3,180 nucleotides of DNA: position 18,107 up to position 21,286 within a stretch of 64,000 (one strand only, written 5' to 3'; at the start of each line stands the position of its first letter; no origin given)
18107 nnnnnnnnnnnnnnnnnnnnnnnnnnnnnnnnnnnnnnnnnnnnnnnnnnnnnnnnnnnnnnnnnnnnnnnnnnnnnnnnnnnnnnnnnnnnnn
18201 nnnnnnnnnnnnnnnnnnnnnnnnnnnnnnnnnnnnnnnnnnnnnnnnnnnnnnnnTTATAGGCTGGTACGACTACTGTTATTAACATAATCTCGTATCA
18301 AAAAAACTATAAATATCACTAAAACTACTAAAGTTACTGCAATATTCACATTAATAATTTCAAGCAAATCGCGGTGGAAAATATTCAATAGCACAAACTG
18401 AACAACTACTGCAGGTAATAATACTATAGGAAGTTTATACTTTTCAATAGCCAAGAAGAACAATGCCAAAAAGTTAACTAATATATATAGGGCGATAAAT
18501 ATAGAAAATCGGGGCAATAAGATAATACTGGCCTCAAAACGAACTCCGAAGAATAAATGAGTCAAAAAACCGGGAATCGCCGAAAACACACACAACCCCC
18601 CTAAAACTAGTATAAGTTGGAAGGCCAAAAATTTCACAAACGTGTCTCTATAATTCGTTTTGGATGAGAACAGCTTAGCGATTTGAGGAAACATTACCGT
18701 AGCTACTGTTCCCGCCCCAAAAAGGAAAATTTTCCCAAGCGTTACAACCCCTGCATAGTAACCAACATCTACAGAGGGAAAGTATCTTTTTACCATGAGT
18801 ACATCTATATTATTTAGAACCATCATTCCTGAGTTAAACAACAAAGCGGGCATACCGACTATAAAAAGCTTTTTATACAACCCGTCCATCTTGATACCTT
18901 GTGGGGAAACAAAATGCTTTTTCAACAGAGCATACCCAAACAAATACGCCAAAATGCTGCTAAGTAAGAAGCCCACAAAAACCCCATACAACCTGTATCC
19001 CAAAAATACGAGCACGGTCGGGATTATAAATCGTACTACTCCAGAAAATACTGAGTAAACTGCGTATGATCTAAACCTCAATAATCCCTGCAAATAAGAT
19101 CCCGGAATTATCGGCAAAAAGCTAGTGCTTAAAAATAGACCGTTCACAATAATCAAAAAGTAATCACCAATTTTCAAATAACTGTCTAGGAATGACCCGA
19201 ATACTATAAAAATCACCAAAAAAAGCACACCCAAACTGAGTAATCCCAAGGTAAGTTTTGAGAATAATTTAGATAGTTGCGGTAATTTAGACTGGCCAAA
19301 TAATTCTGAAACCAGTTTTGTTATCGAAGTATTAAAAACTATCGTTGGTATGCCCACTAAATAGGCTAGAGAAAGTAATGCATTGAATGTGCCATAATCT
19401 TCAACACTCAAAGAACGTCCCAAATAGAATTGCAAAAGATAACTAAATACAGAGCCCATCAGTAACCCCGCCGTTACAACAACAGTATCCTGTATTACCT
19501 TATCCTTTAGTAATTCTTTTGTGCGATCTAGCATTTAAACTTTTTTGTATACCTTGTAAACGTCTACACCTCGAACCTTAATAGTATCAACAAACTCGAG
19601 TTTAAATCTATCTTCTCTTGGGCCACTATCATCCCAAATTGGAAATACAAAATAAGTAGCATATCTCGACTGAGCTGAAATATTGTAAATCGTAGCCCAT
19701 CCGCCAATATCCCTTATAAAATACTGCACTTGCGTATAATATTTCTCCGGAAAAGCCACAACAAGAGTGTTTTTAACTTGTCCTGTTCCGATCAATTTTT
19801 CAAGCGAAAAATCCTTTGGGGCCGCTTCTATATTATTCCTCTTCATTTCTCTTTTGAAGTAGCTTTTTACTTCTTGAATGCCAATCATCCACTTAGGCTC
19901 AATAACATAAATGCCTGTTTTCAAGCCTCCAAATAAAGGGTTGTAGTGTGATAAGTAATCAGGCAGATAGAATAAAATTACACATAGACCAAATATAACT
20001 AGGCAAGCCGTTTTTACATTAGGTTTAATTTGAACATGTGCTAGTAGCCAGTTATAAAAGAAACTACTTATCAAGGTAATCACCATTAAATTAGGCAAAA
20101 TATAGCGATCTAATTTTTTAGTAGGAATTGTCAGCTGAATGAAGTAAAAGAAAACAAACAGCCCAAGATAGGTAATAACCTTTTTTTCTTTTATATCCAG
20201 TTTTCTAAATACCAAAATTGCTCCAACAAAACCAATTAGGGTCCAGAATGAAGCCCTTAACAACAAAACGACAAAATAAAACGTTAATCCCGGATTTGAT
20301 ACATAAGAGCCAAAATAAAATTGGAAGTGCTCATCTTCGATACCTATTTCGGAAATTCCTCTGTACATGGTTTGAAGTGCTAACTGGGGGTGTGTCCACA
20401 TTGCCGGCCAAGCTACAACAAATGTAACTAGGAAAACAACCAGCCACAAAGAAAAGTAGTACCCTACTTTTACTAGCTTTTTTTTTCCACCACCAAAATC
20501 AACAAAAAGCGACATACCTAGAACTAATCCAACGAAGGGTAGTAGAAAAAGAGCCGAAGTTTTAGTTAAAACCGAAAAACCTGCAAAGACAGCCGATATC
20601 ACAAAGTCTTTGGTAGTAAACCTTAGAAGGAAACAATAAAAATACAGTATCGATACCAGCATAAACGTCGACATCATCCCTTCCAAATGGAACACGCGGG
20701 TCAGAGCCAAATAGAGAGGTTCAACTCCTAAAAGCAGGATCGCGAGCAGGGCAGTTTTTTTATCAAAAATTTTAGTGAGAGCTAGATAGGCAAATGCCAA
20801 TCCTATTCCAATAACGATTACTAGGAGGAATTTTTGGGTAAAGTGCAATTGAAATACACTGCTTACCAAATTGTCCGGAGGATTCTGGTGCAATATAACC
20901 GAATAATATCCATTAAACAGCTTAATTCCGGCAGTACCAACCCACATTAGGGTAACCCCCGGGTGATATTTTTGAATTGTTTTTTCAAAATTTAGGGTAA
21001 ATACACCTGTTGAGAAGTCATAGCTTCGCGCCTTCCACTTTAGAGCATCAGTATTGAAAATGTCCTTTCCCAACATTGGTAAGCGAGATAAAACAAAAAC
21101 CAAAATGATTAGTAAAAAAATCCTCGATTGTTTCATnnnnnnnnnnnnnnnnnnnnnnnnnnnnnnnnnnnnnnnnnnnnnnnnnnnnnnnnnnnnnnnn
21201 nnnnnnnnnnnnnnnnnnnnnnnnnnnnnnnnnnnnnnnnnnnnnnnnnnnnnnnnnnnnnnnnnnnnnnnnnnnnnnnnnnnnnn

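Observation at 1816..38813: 39-kb single-strand, translationally coupled glycosylation supercluster with at least six GT-C paralogs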

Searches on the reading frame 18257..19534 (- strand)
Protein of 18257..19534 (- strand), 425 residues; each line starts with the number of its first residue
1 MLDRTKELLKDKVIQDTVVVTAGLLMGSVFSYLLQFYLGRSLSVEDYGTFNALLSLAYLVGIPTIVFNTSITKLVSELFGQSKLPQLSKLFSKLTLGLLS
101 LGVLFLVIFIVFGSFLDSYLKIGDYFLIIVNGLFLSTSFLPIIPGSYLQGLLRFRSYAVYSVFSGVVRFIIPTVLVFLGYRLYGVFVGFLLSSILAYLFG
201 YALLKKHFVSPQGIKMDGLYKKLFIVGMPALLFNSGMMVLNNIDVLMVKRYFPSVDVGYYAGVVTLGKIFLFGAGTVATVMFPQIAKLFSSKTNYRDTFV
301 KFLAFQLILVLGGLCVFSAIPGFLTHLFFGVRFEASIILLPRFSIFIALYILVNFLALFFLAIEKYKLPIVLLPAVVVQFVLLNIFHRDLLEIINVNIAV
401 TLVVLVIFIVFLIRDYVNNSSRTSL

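Call 6: search_protein_families(library=pfam, proteins=[window:18257-19534:-], max_evalue=0.01)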
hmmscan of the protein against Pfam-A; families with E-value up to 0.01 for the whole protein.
window:18257-19534:- (425 aa): 2 families
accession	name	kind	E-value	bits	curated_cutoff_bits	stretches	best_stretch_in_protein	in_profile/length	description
PF01943.22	Polysacc_synt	-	2.2e-16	60.6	28.2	1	14-288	2-273/274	Polysaccharide biosynthesis protein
PF13440.11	Polysacc_synt_3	-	2e-10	40.8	23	1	39-336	3-291/293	Polysaccharide biosynthesis protein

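Call 14: search_protein_families(library=ncbifam, proteins=[window:18257-19534:-], max_evalue=0.001)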
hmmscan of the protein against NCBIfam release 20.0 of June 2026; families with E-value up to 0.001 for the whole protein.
window:18257-19534:- (425 aa): 0 families

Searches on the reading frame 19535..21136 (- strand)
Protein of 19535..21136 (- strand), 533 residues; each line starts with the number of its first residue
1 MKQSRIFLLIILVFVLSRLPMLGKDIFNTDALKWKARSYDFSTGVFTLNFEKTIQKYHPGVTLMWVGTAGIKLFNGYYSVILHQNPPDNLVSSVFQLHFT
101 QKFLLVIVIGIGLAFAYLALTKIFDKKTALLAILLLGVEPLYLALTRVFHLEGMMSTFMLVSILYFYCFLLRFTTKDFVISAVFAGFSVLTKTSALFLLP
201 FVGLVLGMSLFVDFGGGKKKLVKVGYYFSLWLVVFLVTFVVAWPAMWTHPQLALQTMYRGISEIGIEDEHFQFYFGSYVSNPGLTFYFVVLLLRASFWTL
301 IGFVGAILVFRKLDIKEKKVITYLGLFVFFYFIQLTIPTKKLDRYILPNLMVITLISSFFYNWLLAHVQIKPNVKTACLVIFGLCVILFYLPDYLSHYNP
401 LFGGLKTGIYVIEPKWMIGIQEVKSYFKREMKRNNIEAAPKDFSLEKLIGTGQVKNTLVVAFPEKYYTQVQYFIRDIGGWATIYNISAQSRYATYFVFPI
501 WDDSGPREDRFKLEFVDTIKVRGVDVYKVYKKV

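Call 6: search_protein_families(library=pfam, proteins=[window:19535-21136:-], max_evalue=0.01)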
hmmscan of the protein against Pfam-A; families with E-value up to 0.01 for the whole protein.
window:19535-21136:- (533 aa): 2 families
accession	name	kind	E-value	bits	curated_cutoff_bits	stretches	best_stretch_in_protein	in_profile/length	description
PF13231.12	PMT_2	-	1.1e-08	35.8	26.1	1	104-243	27-160/160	Dolichyl-phosphate-mannose-protein mannosyltransferase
PF02366.24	PMT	-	3.3e-05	24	22.7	1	103-247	88-238/245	Dolichyl-phosphate-mannose-protein mannosyltransferase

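Call 12: search_protein_families(library=ncbifam, proteins=[window:19535-21136:-], max_evalue=0.001)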
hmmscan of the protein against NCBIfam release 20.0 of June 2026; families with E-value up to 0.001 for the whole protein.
window:19535-21136:- (533 aa): 0 families
